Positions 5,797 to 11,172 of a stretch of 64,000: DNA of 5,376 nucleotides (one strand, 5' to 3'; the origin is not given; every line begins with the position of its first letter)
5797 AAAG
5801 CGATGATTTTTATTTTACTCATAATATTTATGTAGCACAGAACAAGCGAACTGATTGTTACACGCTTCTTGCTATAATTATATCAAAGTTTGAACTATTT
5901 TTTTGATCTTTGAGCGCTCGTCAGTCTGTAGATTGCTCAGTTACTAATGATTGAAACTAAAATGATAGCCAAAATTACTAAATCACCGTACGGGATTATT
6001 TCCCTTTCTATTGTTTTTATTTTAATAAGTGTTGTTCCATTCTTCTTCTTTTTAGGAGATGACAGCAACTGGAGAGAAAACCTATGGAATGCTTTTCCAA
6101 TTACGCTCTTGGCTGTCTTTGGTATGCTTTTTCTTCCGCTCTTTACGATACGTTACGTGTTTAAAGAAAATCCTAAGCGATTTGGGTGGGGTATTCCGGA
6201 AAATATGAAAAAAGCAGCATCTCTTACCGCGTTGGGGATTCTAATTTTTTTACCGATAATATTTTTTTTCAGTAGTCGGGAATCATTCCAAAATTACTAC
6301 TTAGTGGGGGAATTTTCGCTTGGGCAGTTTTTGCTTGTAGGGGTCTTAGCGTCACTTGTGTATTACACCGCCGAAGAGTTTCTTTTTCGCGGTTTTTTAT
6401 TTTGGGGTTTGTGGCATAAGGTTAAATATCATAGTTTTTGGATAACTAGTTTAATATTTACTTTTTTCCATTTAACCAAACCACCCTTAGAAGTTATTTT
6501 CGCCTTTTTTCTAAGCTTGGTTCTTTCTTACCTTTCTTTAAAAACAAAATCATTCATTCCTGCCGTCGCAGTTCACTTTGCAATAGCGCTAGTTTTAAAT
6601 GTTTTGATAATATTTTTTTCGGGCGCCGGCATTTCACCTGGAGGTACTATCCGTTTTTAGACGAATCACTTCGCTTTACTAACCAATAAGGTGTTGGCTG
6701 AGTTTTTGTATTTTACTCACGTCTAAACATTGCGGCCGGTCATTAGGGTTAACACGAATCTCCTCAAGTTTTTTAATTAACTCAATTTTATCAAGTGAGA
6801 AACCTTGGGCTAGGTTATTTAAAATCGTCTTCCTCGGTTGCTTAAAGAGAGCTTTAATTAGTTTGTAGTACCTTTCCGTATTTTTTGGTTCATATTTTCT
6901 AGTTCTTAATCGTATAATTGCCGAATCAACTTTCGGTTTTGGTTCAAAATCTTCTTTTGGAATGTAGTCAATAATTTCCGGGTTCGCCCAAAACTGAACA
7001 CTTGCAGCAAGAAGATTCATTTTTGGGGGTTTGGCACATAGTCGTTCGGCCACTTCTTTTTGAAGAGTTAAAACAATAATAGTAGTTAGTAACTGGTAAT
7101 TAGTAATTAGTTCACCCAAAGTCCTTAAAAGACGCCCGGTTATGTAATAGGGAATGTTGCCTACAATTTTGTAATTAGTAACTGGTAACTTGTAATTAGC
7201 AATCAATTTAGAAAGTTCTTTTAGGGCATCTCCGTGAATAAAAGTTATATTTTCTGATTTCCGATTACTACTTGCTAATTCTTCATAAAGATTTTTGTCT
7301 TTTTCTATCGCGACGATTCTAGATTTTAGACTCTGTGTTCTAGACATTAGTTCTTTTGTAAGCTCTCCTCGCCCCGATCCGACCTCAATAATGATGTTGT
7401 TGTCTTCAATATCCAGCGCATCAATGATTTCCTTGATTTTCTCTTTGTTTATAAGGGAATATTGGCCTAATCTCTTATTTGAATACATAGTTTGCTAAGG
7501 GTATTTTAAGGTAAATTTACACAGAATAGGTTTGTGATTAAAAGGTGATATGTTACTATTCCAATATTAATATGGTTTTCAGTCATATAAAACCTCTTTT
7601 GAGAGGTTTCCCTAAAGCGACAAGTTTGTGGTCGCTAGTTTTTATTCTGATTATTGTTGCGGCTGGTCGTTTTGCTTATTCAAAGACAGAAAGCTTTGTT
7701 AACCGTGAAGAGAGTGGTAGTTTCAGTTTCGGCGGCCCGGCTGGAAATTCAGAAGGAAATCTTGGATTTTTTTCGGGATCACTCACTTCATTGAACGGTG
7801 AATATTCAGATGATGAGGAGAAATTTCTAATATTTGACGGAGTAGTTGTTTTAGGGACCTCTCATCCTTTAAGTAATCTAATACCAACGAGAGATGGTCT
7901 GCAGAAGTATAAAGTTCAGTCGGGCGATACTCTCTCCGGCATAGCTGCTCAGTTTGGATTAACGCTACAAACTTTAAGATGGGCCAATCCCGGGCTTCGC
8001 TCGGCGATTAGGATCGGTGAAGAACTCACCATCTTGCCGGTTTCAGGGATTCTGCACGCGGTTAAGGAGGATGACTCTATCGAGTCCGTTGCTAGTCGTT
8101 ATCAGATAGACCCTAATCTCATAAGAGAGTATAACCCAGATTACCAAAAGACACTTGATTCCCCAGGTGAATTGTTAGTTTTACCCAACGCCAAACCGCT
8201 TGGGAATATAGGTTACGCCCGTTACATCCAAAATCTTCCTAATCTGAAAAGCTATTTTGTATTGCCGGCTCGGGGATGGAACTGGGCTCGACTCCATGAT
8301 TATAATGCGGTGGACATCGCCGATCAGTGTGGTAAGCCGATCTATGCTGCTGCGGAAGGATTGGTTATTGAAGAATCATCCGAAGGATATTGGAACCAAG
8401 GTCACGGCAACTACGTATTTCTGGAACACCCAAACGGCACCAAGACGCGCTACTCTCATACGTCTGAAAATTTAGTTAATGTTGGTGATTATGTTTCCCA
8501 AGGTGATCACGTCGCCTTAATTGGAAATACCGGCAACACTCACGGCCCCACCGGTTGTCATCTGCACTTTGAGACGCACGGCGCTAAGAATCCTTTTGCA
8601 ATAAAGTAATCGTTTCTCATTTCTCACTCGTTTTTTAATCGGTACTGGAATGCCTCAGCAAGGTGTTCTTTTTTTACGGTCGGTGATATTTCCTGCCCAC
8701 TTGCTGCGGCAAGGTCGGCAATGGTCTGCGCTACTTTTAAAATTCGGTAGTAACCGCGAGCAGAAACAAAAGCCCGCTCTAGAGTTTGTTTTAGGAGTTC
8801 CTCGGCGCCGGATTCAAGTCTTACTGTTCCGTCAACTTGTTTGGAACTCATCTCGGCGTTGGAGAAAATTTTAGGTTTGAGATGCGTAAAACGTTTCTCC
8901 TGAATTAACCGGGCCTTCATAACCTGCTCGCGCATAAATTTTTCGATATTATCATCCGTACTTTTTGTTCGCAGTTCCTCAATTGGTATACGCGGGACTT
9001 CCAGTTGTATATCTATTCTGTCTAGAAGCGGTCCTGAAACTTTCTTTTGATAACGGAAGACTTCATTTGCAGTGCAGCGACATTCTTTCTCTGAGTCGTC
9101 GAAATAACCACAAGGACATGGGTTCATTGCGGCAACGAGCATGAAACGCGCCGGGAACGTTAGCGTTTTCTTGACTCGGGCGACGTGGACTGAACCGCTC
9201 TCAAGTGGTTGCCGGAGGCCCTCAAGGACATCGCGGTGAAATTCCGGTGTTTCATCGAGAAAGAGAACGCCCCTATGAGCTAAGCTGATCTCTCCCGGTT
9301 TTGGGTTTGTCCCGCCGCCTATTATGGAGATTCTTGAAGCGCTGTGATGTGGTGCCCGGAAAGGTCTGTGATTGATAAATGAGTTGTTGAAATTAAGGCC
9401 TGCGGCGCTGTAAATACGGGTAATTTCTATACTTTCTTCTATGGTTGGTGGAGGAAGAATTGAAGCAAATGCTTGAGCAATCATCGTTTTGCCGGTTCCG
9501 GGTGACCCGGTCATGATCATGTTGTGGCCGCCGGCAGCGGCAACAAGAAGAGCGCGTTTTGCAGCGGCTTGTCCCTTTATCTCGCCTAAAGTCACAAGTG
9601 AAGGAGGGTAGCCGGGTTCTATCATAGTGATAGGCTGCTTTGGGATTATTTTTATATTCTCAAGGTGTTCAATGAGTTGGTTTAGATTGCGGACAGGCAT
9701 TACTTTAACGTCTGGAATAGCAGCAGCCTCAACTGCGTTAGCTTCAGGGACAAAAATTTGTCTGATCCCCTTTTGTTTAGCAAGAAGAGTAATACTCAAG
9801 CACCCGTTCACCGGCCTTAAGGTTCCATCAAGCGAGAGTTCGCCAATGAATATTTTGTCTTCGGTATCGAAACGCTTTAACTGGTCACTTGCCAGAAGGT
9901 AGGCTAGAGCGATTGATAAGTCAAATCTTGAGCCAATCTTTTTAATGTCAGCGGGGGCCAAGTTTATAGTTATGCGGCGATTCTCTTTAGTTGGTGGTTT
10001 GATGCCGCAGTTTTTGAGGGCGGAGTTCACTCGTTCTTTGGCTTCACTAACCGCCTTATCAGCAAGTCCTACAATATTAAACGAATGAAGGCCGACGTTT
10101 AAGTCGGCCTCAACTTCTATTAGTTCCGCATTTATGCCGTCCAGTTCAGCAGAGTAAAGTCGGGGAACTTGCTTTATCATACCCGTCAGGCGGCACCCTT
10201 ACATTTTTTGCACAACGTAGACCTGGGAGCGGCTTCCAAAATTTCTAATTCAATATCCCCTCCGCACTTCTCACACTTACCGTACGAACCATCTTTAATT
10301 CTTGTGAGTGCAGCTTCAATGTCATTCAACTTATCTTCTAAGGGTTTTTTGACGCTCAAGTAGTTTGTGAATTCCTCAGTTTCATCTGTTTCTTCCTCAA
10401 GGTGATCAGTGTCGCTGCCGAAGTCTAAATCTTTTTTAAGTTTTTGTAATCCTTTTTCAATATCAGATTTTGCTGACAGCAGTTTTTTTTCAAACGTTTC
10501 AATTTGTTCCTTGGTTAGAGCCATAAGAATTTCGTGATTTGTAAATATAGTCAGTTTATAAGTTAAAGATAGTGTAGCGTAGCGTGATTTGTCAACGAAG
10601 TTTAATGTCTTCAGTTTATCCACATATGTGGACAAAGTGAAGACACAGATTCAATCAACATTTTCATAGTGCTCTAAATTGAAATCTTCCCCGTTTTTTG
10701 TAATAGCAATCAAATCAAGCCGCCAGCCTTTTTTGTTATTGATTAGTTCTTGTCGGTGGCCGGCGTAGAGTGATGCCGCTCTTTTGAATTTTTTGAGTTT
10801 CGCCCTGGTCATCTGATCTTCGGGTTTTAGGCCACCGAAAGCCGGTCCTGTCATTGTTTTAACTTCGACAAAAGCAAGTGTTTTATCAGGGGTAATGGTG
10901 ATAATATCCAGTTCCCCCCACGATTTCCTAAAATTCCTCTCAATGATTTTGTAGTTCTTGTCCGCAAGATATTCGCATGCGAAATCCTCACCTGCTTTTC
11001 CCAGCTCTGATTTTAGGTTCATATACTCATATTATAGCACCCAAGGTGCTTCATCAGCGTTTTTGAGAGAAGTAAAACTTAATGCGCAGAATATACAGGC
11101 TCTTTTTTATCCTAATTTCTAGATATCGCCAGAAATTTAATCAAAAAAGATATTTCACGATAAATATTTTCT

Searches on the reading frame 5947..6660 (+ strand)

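Call 10: search_protein_families(library=pfam, proteins=[window:5947-6660:+], max_evalue=0.01)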
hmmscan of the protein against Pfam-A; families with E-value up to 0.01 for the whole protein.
window:5947-6660:+ (237 aa): 1 family
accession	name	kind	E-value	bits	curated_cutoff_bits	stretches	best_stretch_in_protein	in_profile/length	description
PF02517.21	Rce1-like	-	7.1e-15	55.5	22.4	1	128-214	4-91/93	Type II CAAX prenyl endopeptidase Rce1-like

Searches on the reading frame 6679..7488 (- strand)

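Call 10: search_protein_families(library=pfam, proteins=[window:6679-7488:-], max_evalue=0.01)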
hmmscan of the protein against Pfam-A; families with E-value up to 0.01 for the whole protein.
window:6679-7488:- (269 aa): 9 families
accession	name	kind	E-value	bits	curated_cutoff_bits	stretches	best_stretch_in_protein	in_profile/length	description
PF00398.26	RrnaAD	-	1.3e-46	159.3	24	1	4-261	5-255/263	Ribosomal RNA adenine dimethylase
PF05185.22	PRMT5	-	7e-05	23.2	22.9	1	21-87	54-125/171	PRMT5 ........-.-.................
PF02390.23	Methyltransf_4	-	7.4e-05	22.7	24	1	30-101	2-73/173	Putative methyltransferase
PF13649.12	Methyltransf_25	-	0.00013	23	27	1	33-93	1-59/97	Methyltransferase domain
PF13847.12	Methyltransf_31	-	0.00021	21.4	27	1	28-108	2-84/145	Methyltransferase domain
PF01728.25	FtsJ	-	0.0005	20.5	24.1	1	17-91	8-78/181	FtsJ-like methyltransferase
PF01135.25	PCMT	-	0.00051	20.3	20.3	1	21-88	65-133/210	Protein-L-isoaspartate(D-aspartate) O-methyltransferase (PCMT)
PF13679.12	Methyltransf_32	-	0.00088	19.7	27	1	18-79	13-77/143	Methyltransferase domain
PF01795.25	Methyltransf_5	-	0.006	16.5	27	0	19-100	10-89/309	MraW methylase family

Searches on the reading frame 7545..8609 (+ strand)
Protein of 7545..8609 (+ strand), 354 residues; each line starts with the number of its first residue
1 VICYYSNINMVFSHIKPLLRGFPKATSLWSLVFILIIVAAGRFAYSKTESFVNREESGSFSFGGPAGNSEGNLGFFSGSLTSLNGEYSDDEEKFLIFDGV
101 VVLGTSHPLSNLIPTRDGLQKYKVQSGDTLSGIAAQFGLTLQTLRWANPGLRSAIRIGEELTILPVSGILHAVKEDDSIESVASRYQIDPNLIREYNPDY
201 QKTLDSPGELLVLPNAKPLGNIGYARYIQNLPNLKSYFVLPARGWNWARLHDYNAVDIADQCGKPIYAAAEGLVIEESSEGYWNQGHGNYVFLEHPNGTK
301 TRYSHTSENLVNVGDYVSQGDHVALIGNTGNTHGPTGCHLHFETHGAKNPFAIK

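Call 10: search_protein_families(library=pfam, proteins=[window:7545-8609:+], max_evalue=0.01)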
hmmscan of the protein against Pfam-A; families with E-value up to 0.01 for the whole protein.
window:7545-8609:+ (354 aa): 4 families
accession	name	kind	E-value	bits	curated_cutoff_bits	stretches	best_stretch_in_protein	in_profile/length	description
PF01551.29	Peptidase_M23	-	1.2e-22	80.3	28.7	1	254-350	4-93/96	Peptidase family M23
PF01476.26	LysM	-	9.3e-17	61.1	20.9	2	122-163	1-42/43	LysM domain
PF23577.1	LysM_RLK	-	8.3e-10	39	27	1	174-200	6-32/44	LysM domain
PF23473.1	LysM3_LYK4_5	-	1.6e-05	25.3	29.3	0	122-148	5-31/48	LYK4/5 LysM3 domain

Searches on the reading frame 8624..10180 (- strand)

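Call 10: search_protein_families(library=pfam, proteins=[window:8624-10180:-], max_evalue=0.01)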
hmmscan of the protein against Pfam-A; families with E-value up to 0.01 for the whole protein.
window:8624-10180:- (518 aa): 9 families
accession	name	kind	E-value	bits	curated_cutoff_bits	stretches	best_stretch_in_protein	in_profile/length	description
PF01078.27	Mg_chelatase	-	5.5e-93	310.5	20.3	1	198-402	2-206/207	Magnesium chelatase, subunit ChlI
PF13541.12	ChlI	-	2.2e-40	137.7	27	1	23-148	1-121/121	Subunit ChlI of Mg-chelatase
PF13335.12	Mg_chelatase_C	-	5.2e-23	81.9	26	1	416-514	7-94/94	Magnesium chelatase, subunit ChlI C-terminal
PF07728.20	AAA_5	-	1.9e-09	38.1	22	1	220-356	1-125/139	AAA domain (dynein-related subfamily)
PF05362.19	Lon_C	-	7.5e-08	32.6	21.1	1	23-172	45-201/205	Lon protease (S16) C-terminal proteolytic domain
PF00493.29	MCM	-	9.6e-07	28.6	23.3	1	294-391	113-200/224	MCM P-loop domain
PF00158.32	Sigma54_activat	-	1.9e-06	28.1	20.2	1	214-353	18-142/168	Sigma-54 interaction domain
PF00004.35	AAA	-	0.00021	22.2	21.2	1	221-248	1-28/131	ATPase family associated with various cellular activities (AAA)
PF13401.12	AAA_22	-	0.0091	16.8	27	0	220-250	7-38/130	AAA domain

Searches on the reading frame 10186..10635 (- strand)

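Call 10: search_protein_families(library=pfam, proteins=[window:10186-10635:-], max_evalue=0.01)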
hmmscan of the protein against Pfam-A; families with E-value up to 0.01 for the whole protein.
window:10186-10635:- (149 aa): 1 family
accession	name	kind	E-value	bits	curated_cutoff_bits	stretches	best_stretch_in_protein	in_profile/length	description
PF01258.23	zf-dskA_traR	-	5.8e-06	26.6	24.9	1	116-147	1-32/36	Prokaryotic dksA/traR C4-type zinc finger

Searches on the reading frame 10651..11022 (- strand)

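Call 10: search_protein_families(library=pfam, proteins=[window:10651-11022:-], max_evalue=0.01)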
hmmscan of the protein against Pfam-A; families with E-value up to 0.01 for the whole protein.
window:10651-11022:- (123 aa): 2 families
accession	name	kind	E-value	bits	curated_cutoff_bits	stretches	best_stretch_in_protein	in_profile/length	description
PF02021.23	UPF0102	-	2.7e-21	76.2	23.6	1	11-107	1-80/80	Uncharacterised protein family UPF0102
PF08378.17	NERD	-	1.3e-08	35.7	22.1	1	8-84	2-82/111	Nuclease-related domain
